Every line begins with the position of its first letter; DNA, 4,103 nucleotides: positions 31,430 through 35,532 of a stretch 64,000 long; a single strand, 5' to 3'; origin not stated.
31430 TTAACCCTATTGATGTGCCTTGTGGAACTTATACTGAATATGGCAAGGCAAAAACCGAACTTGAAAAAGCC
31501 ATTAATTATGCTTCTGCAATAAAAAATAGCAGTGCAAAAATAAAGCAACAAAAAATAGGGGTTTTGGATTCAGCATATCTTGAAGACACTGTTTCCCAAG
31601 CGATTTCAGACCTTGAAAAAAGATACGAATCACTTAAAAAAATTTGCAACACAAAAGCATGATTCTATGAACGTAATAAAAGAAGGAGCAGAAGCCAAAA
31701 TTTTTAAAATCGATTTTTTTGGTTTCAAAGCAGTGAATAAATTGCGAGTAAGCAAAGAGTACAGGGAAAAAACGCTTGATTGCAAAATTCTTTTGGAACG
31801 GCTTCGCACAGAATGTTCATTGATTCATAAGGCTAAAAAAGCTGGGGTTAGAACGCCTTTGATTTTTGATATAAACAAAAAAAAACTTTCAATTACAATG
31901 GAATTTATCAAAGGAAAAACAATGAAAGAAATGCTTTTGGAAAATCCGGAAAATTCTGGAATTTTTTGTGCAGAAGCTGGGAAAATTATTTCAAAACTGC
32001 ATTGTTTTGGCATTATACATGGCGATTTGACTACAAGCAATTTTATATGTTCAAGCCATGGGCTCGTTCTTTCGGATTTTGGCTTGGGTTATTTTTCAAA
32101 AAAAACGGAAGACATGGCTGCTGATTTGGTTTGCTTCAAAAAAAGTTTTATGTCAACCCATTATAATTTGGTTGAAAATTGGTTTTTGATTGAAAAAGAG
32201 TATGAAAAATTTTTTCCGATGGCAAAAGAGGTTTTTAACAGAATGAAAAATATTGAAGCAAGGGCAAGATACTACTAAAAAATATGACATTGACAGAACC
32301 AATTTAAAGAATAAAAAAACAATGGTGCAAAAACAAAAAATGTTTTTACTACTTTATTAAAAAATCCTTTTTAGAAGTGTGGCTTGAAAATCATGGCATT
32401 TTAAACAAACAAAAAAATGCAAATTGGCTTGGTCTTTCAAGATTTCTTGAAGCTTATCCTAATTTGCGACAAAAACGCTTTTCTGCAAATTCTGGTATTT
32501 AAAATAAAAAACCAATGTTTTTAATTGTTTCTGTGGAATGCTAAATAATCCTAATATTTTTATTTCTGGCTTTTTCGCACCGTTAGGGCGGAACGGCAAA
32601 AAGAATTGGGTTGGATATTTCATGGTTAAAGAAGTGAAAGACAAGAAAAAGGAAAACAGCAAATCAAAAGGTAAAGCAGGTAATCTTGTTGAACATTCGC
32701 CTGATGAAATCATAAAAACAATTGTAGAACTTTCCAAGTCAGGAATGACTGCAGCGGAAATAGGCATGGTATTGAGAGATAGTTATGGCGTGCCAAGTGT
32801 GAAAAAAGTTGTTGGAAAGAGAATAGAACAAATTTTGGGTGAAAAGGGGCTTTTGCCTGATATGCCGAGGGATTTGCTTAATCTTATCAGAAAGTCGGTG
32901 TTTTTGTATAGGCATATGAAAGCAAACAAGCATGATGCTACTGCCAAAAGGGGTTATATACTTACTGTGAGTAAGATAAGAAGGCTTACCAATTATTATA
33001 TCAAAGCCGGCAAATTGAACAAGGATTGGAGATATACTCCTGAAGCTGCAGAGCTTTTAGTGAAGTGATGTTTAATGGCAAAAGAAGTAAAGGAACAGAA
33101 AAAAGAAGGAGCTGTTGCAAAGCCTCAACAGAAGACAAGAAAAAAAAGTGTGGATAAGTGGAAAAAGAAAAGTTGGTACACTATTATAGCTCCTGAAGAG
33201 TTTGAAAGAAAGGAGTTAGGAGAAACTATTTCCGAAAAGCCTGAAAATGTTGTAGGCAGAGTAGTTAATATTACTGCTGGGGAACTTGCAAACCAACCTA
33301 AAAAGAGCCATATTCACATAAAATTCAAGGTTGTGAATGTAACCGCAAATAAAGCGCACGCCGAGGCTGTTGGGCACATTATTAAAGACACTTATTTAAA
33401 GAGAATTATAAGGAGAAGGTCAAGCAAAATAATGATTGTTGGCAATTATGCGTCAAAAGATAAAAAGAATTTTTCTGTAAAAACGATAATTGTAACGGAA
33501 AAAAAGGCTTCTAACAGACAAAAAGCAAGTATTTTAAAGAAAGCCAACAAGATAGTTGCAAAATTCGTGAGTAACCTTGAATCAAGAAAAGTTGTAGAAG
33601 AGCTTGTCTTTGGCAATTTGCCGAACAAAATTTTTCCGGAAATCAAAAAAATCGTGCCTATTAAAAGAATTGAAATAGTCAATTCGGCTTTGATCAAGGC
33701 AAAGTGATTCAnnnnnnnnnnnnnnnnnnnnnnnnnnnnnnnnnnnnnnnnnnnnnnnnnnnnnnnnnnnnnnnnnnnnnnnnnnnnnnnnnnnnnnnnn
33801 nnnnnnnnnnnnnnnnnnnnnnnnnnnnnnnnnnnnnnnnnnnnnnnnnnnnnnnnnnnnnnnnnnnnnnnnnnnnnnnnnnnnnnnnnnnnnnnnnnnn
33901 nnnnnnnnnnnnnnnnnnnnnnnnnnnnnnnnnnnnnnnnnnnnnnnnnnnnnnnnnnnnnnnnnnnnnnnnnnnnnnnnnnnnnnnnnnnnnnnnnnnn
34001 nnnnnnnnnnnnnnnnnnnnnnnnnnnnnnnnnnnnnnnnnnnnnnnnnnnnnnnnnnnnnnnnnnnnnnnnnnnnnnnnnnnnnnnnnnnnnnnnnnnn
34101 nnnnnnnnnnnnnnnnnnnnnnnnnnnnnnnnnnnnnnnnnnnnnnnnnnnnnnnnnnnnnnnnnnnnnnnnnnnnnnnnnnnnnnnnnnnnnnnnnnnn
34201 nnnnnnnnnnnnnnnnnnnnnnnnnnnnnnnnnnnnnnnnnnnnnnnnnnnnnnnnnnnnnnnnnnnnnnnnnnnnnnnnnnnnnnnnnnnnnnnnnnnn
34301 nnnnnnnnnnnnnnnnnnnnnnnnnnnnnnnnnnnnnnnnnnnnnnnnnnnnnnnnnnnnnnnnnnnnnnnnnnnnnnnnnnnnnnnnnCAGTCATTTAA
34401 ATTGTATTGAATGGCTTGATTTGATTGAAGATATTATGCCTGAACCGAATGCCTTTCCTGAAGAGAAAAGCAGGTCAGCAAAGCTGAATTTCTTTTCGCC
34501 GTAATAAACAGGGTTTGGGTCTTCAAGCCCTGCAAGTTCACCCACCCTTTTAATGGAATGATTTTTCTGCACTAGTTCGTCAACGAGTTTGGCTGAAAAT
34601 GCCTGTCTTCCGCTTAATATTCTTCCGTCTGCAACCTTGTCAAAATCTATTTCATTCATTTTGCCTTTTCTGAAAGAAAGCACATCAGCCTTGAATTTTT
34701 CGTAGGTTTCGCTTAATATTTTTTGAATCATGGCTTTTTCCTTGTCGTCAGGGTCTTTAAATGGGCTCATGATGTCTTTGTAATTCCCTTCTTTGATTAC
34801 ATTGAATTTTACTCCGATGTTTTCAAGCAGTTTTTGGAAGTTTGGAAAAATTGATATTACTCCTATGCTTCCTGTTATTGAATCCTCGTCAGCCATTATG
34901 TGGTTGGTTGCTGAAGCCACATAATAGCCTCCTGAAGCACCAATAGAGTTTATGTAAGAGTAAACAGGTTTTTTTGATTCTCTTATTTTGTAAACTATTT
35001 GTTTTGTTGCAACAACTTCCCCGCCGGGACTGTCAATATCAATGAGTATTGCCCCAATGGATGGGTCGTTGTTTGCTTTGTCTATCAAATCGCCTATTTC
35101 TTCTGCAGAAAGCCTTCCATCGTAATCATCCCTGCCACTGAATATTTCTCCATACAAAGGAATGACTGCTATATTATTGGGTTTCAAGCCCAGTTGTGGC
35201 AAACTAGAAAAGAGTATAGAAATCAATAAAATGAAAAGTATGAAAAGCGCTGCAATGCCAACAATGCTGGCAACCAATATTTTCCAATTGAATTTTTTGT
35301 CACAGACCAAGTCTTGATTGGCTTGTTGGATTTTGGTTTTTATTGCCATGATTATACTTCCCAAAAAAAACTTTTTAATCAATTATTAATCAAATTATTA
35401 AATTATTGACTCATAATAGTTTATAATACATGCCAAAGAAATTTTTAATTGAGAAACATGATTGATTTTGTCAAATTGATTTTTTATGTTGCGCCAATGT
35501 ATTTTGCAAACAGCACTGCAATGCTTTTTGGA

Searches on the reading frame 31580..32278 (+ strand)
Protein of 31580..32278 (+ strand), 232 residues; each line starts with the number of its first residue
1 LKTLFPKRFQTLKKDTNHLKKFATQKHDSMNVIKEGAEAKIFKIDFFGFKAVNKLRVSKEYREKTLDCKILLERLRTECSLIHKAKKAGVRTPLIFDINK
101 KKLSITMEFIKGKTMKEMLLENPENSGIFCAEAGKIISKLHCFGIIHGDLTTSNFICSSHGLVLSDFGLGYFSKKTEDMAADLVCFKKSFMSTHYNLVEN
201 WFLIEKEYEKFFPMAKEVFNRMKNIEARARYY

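Call 76: search_protein_families(library=pfam, proteins=[window:31580-32278:+])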
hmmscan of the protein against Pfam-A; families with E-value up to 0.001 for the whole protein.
window:31580-32278:+ (232 aa): 5 families
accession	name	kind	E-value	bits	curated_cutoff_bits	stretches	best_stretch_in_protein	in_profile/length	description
PF00069.31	Pkinase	-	1e-08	35.4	31.7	1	56-188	27-161/263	Protein kinase domain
PF01163.29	RIO1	-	1.3e-08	35.1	22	1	39-168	15-149/187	RIO domain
PF03109.22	ABC1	-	0.0002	21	22.9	1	86-178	126-223/244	ABC1 atypical kinase-like domain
PF07714.23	PK_Tyr_Ser-Thr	-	0.00053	19.8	23.1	1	59-175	34-154/258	Protein tyrosine and serine/threonine kinase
PF22303.2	OspG_kinase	-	0.00081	19.9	27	0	161-225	72-137/152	Protein kinase OspG, kinase domain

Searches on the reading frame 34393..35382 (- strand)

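Call 75: search_protein_families(library=pfam, proteins=[window:34393-35382:-])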
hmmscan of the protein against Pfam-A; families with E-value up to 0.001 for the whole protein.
window:34393-35382:- (329 aa): 3 families
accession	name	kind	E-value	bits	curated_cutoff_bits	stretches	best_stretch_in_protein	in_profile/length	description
PF01343.23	Peptidase_S49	-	1.5e-41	142.4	24.9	1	133-286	2-153/154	Peptidase family S49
PF25145.1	NfeD1b_N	-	1.7e-10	41.3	40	1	102-177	25-99/189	NfeD1b, N-terminal domain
PF01972.22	SDH_protease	-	2.8e-05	23.7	31.3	1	96-173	81-155/286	ClpP-like SDH-type serine proteinase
